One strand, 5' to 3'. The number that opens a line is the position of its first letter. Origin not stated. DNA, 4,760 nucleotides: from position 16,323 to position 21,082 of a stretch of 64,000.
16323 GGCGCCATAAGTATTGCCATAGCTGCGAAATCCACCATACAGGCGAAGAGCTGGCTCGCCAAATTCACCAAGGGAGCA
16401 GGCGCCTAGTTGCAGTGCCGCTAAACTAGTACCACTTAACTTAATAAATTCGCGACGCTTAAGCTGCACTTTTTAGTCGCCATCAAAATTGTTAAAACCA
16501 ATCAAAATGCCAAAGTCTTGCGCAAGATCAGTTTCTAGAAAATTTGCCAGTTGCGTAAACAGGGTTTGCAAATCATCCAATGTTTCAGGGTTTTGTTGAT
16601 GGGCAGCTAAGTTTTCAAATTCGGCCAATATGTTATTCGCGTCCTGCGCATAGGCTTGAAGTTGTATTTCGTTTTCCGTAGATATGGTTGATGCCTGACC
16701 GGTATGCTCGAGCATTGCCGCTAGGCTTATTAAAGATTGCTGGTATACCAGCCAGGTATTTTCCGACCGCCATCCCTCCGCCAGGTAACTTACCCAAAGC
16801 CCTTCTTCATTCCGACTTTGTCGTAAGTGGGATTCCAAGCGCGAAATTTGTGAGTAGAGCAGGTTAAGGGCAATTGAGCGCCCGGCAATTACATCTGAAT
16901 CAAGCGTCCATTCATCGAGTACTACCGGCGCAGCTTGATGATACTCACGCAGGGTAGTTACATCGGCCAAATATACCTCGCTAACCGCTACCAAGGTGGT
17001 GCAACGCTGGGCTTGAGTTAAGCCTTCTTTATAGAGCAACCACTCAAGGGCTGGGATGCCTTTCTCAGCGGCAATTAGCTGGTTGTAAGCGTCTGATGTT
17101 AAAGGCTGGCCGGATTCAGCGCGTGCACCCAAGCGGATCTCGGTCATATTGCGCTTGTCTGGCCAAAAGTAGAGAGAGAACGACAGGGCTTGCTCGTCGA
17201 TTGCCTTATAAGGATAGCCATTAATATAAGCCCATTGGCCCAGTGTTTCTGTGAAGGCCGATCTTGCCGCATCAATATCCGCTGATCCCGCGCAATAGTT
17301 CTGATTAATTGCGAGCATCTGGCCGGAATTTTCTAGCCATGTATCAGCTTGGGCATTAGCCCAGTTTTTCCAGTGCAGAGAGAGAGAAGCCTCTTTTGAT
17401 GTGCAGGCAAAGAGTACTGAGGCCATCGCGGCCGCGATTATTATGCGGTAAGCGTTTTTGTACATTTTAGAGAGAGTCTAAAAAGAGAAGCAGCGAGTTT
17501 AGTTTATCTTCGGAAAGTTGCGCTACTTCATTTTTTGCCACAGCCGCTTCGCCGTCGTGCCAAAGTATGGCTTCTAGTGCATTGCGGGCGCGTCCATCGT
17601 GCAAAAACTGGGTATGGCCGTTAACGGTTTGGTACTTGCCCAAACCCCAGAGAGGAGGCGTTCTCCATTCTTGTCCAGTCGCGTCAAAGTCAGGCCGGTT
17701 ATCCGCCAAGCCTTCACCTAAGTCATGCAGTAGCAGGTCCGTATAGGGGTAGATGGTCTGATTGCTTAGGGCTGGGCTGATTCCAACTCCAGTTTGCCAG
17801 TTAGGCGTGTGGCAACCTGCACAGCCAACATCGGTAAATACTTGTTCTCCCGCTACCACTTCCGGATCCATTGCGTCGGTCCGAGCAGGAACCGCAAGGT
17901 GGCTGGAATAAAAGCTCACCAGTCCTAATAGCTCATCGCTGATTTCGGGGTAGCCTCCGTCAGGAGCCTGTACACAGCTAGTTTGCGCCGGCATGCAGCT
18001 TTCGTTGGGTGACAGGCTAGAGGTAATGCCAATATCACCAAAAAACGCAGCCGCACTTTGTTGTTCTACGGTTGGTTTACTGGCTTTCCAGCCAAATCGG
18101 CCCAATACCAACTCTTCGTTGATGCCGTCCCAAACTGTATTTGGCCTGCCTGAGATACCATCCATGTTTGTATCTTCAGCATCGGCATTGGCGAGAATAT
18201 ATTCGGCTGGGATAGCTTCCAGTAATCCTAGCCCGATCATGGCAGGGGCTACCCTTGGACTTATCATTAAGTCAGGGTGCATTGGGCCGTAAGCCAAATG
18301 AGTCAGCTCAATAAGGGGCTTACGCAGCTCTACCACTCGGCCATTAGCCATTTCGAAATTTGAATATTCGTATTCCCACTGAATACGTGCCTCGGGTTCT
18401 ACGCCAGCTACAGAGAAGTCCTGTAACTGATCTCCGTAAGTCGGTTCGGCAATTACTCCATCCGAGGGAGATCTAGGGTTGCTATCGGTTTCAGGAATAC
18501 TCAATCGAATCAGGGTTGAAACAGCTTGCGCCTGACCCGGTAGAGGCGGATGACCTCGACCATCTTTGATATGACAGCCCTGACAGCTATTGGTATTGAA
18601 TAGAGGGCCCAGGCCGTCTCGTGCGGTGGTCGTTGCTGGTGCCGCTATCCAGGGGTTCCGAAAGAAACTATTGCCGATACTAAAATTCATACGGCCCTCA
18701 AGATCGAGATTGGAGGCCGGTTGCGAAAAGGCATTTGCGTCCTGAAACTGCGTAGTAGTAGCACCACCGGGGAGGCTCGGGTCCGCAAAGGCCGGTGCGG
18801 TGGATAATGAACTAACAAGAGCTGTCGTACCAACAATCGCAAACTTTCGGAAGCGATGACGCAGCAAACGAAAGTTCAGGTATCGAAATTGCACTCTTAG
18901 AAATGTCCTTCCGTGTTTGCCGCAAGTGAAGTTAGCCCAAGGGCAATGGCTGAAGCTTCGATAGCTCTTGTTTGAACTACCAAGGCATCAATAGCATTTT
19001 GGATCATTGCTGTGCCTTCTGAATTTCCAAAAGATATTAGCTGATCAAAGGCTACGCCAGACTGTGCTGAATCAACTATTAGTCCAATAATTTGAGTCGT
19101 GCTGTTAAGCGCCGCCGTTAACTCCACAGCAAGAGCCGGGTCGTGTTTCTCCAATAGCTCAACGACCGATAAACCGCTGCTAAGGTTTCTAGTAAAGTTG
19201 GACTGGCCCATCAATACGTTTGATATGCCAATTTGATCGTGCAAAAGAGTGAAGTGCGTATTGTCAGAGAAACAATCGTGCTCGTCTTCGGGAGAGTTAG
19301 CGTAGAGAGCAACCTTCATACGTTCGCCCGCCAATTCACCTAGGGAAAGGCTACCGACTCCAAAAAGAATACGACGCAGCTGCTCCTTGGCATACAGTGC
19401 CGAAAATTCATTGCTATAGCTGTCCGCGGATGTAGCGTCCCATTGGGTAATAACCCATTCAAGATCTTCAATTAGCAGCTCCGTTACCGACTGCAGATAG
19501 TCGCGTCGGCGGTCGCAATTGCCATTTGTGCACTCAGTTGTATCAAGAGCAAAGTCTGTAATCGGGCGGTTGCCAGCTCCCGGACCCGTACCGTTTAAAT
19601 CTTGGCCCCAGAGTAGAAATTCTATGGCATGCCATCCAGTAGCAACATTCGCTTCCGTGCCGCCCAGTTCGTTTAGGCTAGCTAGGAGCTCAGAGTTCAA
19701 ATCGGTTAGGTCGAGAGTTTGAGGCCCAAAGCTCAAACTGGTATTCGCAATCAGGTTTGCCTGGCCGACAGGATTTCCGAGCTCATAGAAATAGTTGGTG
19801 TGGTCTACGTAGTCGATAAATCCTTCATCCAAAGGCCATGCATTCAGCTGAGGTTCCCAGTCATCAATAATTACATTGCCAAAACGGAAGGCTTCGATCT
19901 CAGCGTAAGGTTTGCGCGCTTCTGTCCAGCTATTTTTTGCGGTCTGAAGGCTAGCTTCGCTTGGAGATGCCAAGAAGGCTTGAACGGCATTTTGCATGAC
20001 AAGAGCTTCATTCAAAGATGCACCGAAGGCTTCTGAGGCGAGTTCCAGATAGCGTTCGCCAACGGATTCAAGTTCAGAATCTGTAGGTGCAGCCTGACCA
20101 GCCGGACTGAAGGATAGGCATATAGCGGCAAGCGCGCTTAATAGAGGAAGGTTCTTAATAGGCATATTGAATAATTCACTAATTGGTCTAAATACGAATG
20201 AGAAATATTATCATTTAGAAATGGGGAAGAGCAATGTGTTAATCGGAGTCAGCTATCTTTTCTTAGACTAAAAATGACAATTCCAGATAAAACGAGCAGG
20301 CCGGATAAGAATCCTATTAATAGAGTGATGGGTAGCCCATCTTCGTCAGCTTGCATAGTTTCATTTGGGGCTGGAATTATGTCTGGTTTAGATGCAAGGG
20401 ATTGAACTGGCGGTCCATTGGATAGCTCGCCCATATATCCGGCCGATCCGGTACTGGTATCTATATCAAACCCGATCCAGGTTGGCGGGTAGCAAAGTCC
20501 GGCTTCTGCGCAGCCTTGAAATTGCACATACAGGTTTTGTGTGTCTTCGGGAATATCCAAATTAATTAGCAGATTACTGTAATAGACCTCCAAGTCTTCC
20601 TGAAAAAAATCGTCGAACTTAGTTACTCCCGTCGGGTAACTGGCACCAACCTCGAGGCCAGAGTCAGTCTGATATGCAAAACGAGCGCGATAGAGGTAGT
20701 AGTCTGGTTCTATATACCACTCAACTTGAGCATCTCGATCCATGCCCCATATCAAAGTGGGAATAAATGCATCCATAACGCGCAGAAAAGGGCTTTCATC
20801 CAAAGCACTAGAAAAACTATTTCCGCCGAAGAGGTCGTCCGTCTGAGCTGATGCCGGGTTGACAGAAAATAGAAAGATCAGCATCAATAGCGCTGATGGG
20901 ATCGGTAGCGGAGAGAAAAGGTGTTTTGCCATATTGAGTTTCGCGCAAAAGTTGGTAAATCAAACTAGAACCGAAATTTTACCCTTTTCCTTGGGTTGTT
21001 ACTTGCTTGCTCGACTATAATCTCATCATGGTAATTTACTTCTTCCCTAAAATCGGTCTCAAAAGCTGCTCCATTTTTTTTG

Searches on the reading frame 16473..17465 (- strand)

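Call 60: search_protein_families(library=pfam, proteins=[window:16473-17465:-], max_evalue=0.00001)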
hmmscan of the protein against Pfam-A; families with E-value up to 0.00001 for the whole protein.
window:16473-17465:- (330 aa): 1 family
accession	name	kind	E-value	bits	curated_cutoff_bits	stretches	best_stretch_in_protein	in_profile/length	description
PF09375.15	Peptidase_M75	-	3.8e-15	56.6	23.5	1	44-298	9-276/288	Imelysin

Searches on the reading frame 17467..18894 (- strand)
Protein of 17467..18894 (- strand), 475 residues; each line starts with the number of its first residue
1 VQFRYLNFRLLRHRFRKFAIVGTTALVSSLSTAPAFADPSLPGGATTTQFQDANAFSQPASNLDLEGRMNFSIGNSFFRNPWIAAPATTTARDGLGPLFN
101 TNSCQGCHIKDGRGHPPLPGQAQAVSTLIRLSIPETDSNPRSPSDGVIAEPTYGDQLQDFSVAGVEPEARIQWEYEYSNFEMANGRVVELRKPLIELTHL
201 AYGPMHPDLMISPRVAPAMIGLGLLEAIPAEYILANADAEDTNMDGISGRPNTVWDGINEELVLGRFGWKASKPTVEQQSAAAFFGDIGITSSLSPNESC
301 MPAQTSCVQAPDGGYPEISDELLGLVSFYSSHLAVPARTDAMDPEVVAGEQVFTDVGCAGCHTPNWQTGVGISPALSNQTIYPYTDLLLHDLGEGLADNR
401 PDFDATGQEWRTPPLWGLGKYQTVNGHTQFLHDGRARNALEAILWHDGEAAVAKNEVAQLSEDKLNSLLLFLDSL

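Call 58: search_protein_families(library=ncbifam, proteins=[window:17467-18894:-], max_evalue=1e-10)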
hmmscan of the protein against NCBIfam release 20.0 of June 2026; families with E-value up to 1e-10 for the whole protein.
window:17467-18894:- (475 aa): 0 families

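Call 60: search_protein_families(library=pfam, proteins=[window:17467-18894:-], max_evalue=0.00001)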
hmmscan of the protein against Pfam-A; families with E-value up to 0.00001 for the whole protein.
window:17467-18894:- (475 aa): 2 families
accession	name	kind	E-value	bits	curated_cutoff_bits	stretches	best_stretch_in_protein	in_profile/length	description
PF06537.16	DHOR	-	7.1e-98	328.7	22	1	42-475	7-499/499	Di-haem oxidoreductase, putative peroxidase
PF00034.26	Cytochrom_C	-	1.7e-08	36.1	21.3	0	347-380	2-34/90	Cytochrome c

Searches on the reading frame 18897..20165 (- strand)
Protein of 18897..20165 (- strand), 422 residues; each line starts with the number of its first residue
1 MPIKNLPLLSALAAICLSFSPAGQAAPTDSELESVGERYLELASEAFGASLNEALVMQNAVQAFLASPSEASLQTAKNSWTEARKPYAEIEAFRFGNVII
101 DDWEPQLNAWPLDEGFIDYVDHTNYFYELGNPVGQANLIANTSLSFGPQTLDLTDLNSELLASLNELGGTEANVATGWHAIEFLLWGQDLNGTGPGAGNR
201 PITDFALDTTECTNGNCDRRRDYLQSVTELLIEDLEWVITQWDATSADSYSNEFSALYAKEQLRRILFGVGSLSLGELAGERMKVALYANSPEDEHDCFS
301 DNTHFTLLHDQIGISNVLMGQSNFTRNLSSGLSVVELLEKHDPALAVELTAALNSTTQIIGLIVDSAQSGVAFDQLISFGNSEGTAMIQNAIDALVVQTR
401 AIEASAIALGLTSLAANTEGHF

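Call 60: search_protein_families(library=pfam, proteins=[window:18897-20165:-], max_evalue=0.00001)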
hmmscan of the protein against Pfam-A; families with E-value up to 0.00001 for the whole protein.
window:18897-20165:- (422 aa): 1 family
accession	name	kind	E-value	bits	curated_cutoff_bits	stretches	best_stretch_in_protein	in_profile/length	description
PF09375.15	Peptidase_M75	-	5e-74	249.9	23.5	1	46-401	4-287/288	Imelysin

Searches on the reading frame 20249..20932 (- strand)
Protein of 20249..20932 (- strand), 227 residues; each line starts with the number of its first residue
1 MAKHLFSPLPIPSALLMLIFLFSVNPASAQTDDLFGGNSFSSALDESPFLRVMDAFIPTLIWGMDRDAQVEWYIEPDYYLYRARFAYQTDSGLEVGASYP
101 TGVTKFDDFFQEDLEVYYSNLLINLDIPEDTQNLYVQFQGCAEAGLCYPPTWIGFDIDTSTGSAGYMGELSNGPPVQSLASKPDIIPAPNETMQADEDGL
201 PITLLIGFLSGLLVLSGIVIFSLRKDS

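Call 60: search_protein_families(library=pfam, proteins=[window:20249-20932:-], max_evalue=0.00001)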
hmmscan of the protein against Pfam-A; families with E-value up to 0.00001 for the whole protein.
window:20249-20932:- (227 aa): 1 family
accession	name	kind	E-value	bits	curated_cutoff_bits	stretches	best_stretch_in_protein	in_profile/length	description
PF11412.14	DsbD_N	-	5.4e-20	72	25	1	48-151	3-111/119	Thiol:disulfide interchange protein DsbD, N-terminal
